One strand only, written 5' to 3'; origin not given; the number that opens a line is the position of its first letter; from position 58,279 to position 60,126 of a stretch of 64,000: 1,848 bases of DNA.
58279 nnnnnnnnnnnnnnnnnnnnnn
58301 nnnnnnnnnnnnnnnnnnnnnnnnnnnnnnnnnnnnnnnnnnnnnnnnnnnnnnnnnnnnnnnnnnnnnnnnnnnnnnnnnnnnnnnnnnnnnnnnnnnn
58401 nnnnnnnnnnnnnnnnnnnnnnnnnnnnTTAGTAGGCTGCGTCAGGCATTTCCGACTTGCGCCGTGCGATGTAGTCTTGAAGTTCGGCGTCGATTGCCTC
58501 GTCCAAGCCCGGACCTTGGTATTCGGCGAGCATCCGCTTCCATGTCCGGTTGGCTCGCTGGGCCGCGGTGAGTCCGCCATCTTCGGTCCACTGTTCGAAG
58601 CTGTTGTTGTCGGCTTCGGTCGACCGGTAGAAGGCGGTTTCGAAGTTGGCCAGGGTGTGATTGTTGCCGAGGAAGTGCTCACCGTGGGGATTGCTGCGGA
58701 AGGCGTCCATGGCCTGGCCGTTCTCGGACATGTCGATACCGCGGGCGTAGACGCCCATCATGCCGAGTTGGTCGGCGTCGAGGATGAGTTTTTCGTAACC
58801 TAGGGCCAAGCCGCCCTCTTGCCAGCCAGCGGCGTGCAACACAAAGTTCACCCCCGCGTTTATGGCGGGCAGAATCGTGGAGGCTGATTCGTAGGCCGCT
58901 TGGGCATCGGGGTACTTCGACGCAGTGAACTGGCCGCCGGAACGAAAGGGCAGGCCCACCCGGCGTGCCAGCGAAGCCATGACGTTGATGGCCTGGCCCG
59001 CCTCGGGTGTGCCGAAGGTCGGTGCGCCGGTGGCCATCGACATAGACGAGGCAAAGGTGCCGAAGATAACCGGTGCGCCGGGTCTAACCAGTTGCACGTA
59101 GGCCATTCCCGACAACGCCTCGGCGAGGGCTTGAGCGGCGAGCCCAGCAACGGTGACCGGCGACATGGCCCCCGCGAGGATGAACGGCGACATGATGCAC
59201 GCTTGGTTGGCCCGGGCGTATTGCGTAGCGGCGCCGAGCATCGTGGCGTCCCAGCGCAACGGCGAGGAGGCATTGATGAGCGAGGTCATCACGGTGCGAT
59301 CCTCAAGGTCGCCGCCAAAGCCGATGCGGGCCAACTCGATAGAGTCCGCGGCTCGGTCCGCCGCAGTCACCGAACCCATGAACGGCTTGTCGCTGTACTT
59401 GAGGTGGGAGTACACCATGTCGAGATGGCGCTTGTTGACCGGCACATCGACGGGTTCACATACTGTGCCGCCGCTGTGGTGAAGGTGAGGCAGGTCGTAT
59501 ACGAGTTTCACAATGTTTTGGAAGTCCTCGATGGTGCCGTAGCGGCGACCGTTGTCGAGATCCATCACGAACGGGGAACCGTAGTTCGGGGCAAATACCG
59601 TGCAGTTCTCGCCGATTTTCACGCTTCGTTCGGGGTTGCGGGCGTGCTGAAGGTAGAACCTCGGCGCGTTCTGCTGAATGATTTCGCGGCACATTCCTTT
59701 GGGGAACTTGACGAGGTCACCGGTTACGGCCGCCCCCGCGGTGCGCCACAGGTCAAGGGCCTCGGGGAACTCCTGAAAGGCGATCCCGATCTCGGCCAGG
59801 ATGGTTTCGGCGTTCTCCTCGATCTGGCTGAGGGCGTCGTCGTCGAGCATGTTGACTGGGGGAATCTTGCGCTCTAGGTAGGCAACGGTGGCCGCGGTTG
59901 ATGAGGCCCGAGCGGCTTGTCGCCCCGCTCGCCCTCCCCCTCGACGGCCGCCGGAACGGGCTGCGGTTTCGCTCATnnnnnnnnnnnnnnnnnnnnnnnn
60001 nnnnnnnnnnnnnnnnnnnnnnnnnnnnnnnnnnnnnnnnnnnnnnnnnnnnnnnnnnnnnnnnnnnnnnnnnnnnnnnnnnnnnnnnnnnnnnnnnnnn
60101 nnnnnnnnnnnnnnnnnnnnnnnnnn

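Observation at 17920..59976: Three paralogous non-pyrrolysine MttB-family genes, each wired to a different regulator and downstream chemistry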

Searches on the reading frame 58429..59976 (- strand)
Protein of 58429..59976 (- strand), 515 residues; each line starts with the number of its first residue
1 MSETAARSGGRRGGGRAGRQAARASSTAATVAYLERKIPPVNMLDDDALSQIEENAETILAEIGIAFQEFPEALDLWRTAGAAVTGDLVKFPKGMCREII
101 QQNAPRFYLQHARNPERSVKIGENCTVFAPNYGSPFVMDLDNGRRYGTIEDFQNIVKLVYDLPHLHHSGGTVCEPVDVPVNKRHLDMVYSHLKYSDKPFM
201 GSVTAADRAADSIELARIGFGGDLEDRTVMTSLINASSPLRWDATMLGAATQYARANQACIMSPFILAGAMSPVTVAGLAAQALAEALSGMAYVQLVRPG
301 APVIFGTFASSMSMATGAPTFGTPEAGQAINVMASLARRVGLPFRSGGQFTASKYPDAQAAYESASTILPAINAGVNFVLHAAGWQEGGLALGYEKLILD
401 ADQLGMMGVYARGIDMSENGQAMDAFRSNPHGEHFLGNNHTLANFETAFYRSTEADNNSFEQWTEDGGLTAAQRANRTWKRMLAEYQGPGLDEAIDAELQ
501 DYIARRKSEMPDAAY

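Call 11: search_protein_families(library=pfam, proteins=[window:58429-59976:-])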
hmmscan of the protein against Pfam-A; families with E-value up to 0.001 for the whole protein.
window:58429-59976:- (515 aa): 1 family
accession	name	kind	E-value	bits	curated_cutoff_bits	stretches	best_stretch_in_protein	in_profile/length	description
PF06253.16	MTTB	-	6.4e-219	727.5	25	1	12-511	1-500/500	Trimethylamine methyltransferase (MTTB)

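Call 12: search_solved_structures(query=window:58429-59976:-, max_evalue=0.001, show_alignments=0)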
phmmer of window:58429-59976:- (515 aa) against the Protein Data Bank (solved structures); distinct sequences matched with E-value up to 0.001: 5.
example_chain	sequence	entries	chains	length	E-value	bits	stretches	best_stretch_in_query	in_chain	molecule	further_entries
4yyc_A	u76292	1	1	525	2.7e-193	646.3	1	4-513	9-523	Putative trimethylamine methyltransferase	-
2qne_A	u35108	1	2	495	1.6e-115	389.8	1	33-510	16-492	Putative methyltransferase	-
9yce_A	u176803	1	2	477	6.6e-115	387.8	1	38-510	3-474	Glycine betaine methyltransferase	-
7xcl_A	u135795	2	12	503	2.8e-28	102.1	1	41-503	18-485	Trimethylamine methyltransferase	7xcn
7xcm_A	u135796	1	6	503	4.3e-28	101.4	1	41-503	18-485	Trimethylamine methyltransferase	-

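Call 37: search_protein_families(library=ncbifam, proteins=[window:58429-59976:-], max_evalue=1e-10)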
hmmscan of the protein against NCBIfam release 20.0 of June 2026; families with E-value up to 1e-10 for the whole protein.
window:58429-59976:- (515 aa): 1 family
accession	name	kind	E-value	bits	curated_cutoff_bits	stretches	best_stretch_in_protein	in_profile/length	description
TIGR02369.2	trimeth_pyl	equivalog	3.1e-72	243.6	525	1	41-504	3-466/469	[trimethylamine--corrinoid protein] Co-methyltransferase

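Call 50: search_solved_structures(query=window:58429-59976:-, max_evalue=1e-50, show_alignments=3)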
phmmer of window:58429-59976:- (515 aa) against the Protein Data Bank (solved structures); distinct sequences matched with E-value up to 1e-50: 3.
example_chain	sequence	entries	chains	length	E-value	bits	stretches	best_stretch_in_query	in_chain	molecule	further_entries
4yyc_A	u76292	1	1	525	2.7e-193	646.3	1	4-513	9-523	Putative trimethylamine methyltransferase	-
2qne_A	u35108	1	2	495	1.6e-115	389.8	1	33-510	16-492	Putative methyltransferase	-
9yce_A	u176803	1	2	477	6.6e-115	387.8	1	38-510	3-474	Glycine betaine methyltransferase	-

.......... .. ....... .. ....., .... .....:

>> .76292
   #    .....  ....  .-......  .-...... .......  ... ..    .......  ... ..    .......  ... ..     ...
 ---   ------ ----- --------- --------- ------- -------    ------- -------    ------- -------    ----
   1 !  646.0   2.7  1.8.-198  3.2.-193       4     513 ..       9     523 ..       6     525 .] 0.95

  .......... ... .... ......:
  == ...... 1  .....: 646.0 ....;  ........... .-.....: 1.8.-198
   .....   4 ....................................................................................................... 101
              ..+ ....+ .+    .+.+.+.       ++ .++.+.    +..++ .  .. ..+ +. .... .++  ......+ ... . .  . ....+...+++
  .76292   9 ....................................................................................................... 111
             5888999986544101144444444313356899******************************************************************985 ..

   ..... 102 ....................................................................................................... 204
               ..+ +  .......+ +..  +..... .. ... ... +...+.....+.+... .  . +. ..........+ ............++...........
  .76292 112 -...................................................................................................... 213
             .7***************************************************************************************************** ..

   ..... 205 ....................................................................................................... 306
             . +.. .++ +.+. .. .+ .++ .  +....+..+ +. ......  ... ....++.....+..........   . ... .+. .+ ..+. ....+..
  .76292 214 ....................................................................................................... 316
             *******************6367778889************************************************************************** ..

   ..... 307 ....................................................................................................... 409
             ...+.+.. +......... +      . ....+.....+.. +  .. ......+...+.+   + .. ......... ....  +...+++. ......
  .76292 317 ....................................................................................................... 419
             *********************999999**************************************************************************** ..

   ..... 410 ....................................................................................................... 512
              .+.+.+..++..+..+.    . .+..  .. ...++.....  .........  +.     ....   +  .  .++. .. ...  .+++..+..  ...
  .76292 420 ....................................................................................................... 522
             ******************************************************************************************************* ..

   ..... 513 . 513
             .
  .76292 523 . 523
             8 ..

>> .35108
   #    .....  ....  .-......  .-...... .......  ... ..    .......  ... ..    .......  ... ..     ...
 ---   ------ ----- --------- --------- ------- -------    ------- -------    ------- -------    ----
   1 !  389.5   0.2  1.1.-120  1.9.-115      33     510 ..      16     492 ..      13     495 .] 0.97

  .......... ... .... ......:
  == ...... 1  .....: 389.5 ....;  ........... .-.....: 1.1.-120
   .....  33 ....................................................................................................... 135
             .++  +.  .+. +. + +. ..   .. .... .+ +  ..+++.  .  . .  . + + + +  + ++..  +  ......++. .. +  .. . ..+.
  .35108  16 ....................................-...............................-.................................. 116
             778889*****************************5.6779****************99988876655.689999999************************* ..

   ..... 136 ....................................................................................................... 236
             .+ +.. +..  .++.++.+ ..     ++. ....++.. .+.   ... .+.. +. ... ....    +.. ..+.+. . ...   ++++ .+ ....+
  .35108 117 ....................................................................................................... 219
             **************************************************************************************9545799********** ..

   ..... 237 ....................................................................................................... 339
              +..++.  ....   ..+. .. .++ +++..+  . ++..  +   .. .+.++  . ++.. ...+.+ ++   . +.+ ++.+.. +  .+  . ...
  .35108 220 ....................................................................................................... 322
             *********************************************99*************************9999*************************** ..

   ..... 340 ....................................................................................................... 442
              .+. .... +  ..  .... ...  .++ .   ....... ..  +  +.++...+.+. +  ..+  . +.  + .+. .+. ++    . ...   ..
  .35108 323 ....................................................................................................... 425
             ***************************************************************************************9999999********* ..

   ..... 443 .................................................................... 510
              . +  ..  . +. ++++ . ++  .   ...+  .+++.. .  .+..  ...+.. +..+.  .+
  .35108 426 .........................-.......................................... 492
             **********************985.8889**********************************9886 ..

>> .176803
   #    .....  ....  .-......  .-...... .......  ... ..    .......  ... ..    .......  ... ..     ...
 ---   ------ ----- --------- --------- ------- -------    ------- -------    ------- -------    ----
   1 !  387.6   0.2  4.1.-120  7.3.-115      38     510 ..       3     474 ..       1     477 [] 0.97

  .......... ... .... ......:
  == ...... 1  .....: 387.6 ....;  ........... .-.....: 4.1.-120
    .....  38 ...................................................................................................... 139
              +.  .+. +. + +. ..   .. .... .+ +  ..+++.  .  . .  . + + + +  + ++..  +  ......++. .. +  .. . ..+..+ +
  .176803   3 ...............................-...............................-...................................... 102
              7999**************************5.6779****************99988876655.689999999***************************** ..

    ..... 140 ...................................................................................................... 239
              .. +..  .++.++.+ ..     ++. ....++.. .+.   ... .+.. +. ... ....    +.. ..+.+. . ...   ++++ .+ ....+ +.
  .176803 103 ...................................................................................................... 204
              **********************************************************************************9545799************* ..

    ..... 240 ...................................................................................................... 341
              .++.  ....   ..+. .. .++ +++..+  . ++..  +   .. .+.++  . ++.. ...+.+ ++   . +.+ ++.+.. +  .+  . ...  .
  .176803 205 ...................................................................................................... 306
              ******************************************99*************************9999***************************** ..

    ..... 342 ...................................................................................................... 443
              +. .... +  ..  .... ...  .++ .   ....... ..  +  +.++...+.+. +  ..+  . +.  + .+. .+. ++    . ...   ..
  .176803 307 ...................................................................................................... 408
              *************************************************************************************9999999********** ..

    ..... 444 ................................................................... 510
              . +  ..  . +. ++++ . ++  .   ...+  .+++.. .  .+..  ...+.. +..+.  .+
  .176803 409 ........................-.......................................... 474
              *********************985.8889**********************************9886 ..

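Call 57: find_homologous_proteins(query=window:58429-59976:-, max_evalue=1e-50)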
Query window:58429-59976:- (515 aa): 8000 proteins with E <= 1e-50 among 8000 candidates; the best 120 are listed.
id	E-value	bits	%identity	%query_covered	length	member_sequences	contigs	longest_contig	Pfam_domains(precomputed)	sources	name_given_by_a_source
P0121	0.0e+0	1162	100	100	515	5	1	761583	PF06253.17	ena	-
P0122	6.3e-298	1006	86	95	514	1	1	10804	PF06253.17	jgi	-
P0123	8.4e-297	1003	86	94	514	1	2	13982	PF06253.17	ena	-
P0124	1.3e-296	1002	89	95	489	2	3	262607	PF06253.17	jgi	-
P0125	1.6e-296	1002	86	96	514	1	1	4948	PF06253.17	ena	-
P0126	4.7e-296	1000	86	96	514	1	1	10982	PF06253.17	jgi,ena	-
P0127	2.2e-295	998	86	95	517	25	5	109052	PF06253.17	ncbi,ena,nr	ncbi:MAG: trimethylamine methyltransferase [Actinobacteria bacterium]|nr:trimethylamine methyltransf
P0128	5.1e-295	997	86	96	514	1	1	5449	PF06253.17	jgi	-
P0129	6.3e-295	996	85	95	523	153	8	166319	PF06253.17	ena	-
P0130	1.6e-294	995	86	95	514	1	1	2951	PF06253.17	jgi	-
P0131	4.0e-294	994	85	96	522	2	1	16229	PF06253.17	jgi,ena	-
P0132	4.2e-294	994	85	96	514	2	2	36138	PF06253.17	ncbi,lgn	-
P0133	1.3e-292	989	85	94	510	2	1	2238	PF06253.17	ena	-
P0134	9.3e-292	986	84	94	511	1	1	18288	PF06253.17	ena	-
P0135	6.3e-291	983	85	94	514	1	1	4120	PF06253.17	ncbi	-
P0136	7.1e-291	983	84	94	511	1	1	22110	PF06253.17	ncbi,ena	-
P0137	4.1e-289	977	83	100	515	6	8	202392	PF06253.17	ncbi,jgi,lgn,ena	jgi:trimethylamine--corrinoid protein Co-methyltransferase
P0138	8.9e-288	973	84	95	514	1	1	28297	PF06253.17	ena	-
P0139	1.1e-287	973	83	94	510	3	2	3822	PF06253.17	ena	-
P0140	1.8e-287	972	83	96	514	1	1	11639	PF06253.17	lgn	-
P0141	2.3e-287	971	83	95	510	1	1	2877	PF06253.17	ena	-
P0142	7.3e-287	970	83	94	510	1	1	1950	PF06253.17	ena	-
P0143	6.5e-286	967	83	94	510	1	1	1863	PF06253.17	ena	-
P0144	1.7e-285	965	88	93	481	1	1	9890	PF06253.17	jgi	jgi:trimethylamine--corrinoid protein Co-methyltransferase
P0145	2.6e-285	965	82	95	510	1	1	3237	PF06253.17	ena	-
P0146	4.9e-285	964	82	96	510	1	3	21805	PF06253.17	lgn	-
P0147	1.6e-284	962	82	96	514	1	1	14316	PF06253.17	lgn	-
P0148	2.4e-284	962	83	95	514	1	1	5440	PF06253.17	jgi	jgi:trimethylamine--corrinoid protein Co-methyltransferase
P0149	3.4e-284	961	87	93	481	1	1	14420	PF06253.17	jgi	jgi:trimethylamine--corrinoid protein Co-methyltransferase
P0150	4.6e-284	961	82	95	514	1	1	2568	PF06253.17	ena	-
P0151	5.1e-284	960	84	94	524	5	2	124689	PF06253.17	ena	-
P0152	3.4e-283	958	82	95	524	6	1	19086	PF06253.17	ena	-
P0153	3.5e-283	958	82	95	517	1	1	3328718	PF06253.17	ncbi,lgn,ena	-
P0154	4.1e-283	957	82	94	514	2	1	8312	PF06253.17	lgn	-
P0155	2.4e-282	955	82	98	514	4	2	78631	PF06253.17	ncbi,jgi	jgi:trimethylamine--corrinoid protein Co-methyltransferase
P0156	3.6e-282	954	81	94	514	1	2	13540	PF06253.17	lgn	-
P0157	1.1e-281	953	87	92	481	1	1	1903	PF06253.17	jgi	-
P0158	1.3e-281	952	82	96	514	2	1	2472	PF06253.17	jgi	jgi:trimethylamine---corrinoid protein Co-methyltransferase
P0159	1.6e-281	952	80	95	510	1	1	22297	PF06253.17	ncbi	ncbi:MAG: trimethylamine methyltransferase family protein [Actinomycetota bacterium]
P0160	1.8e-281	952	81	96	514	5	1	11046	PF06253.17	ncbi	-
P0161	1.3e-280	949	80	96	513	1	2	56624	PF06253.17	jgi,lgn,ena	-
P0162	1.6e-280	949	82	94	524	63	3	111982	PF06253.17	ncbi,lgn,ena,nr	ncbi:MAG: trimethylamine methyltransferase family protein [Acidimicrobiaceae bacterium]|nr:trimethyl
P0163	1.6e-280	949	81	94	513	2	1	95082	PF06253.17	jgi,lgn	-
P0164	2.9e-280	948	82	95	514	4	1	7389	PF06253.17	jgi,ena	-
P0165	3.5e-280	948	82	94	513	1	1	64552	PF06253.17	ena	-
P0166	4.3e-280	947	81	95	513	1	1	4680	PF06253.17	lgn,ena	-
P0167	4.6e-280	947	80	95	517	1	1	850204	PF06253.17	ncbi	ncbi:MAG: trimethylamine methyltransferase family protein [Actinomycetota bacterium]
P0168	5.1e-280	947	88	92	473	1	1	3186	PF06253.17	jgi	-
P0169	5.3e-280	947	82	95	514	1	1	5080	PF06253.17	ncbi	-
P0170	5.5e-280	947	82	94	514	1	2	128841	PF06253.17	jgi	jgi:trimethylamine--corrinoid protein Co-methyltransferase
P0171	5.9e-280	947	81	96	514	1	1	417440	PF06253.17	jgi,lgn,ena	-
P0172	1.9e-279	945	81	96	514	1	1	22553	PF06253.17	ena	-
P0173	2.4e-279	945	81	95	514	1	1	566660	PF06253.17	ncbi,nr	ncbi:MAG: trimethylamine methyltransferase family protein [Acidimicrobiales bacterium]|nr:trimethyla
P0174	3.4e-279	945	81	94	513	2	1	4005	PF06253.17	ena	-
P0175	3.9e-279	944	82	94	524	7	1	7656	PF06253.17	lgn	-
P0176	4.7e-279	944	82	94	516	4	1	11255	PF06253.17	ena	-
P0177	6.9e-279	944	81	96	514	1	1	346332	PF06253.17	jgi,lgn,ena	-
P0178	2.2e-278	942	81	95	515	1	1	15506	PF06253.17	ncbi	ncbi:MAG: trimethylamine methyltransferase family protein [Actinomycetota bacterium]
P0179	2.6e-278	942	81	95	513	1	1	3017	PF06253.17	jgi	-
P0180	4.5e-278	941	80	96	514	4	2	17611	PF06253.17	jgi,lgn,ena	jgi:trimethylamine--corrinoid protein Co-methyltransferase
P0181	2.2e-277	939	81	94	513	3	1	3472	PF06253.17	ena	-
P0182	2.4e-277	938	82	95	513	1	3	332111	PF06253.17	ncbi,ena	-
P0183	3.3e-277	938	83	92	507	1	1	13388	PF06253.17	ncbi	-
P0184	5.1e-277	937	80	94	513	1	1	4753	PF06253.17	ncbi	-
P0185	5.9e-277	937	80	96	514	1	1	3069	PF06253.17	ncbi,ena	-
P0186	6.0e-277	937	82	94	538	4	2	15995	PF06253.17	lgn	-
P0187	8.0e-277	937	80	96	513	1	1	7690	PF06253.17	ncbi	-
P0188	1.1e-276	936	79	94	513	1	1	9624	PF06253.17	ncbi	-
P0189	2.9e-276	935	81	94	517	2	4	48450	PF06253.17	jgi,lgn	-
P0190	4.7e-276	934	80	96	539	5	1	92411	PF06253.17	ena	-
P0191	5.0e-276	934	79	94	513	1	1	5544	PF06253.17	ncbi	-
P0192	6.0e-276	934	79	94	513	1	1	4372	PF06253.17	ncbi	-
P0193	7.0e-276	934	82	95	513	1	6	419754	PF06253.17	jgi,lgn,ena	-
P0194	1.6e-275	932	81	93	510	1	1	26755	PF06253.17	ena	-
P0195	2.5e-275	932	80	95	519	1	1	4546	PF06253.17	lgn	-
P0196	3.8e-275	931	80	96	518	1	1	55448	PF06253.17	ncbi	-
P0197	7.3e-275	930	79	96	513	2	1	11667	PF06253.17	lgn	-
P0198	7.6e-275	930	80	94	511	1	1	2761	PF06253.17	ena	-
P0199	7.9e-275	930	81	94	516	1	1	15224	PF06253.17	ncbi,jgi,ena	-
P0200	9.5e-275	930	80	93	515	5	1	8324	PF06253.17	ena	-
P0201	1.8e-274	929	81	95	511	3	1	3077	PF06253.17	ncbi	-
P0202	2.7e-274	928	86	92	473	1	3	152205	PF06253.17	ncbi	-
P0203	2.8e-274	928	80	94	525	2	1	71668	PF06253.17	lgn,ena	-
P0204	5.0e-274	927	81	96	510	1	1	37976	PF06253.17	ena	-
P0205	5.3e-274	927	80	94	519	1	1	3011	PF06253.17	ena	-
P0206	9.4e-274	927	79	96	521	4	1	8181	PF06253.17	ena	-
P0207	9.8e-274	927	81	94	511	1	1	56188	PF06253.17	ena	-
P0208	1.9e-273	926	81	94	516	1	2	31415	PF06253.17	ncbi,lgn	-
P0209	2.8e-273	925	79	94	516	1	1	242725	PF06253.17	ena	-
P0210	3.4e-273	925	81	98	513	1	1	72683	PF06253.17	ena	-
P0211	3.8e-273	925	79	95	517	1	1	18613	PF06253.17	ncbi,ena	-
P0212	6.2e-273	924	79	96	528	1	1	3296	PF06253.17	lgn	-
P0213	6.5e-273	924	79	94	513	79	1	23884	PF06253.17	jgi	-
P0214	6.5e-273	924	79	97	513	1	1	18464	PF06253.17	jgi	jgi:trimethylamine---corrinoid protein Co-methyltransferase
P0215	9.5e-273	923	79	96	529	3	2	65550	PF06253.17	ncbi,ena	-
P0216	1.2e-272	923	79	93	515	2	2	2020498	PF06253.17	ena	-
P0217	3.8e-272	921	79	94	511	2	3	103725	PF06253.17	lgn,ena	-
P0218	3.9e-272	921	80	94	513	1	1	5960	PF06253.17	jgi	jgi:trimethylamine---corrinoid protein Co-methyltransferase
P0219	7.7e-272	920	80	94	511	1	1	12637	PF06253.17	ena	-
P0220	1.1e-271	920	78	100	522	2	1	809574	PF06253.17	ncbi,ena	-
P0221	1.1e-271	920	79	93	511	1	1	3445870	PF06253.17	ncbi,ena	-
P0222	1.2e-271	920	78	96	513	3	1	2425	PF06253.17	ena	-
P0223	2.3e-271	919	80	93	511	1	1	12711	PF06253.17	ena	-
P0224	3.4e-271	918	80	93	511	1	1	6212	PF06253.17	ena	-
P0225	3.5e-271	918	80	93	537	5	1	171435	PF06253.17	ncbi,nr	ncbi:MAG: trimethylamine methyltransferase family protein [Acidimicrobiaceae bacterium]|nr:trimethyl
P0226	5.7e-271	917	80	96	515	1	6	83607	PF06253.17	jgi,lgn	jgi:trimethylamine--corrinoid protein Co-methyltransferase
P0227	1.6e-270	916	79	93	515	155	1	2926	PF06253.17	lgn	-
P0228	2.6e-270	915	80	93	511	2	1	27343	PF06253.17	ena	-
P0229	3.6e-270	915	79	95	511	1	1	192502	PF06253.17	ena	-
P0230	4.2e-270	915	78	98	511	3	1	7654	PF06253.17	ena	-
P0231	5.1e-270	914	79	94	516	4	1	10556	PF06253.17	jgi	-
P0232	5.2e-270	914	79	93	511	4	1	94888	PF06253.17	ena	-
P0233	5.3e-270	914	88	88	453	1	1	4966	PF06253.17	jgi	jgi:trimethylamine--corrinoid protein Co-methyltransferase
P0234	5.6e-270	914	78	95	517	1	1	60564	PF06253.17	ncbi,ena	-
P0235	6.5e-270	914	79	93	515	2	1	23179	PF06253.17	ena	-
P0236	8.0e-270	914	80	94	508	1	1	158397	PF06253.17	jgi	jgi:trimethylamine---corrinoid protein Co-methyltransferase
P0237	1.2e-269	913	78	95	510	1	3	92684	PF06253.17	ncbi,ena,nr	ncbi:MAG: trimethylamine methyltransferase family protein [Acidimicrobiaceae bacterium]|nr:trimethyl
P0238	1.9e-269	912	78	96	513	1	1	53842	PF06253.17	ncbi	-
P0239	2.3e-269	912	79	93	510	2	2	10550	PF06253.17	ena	-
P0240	3.0e-269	912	78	95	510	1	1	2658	PF06253.17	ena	-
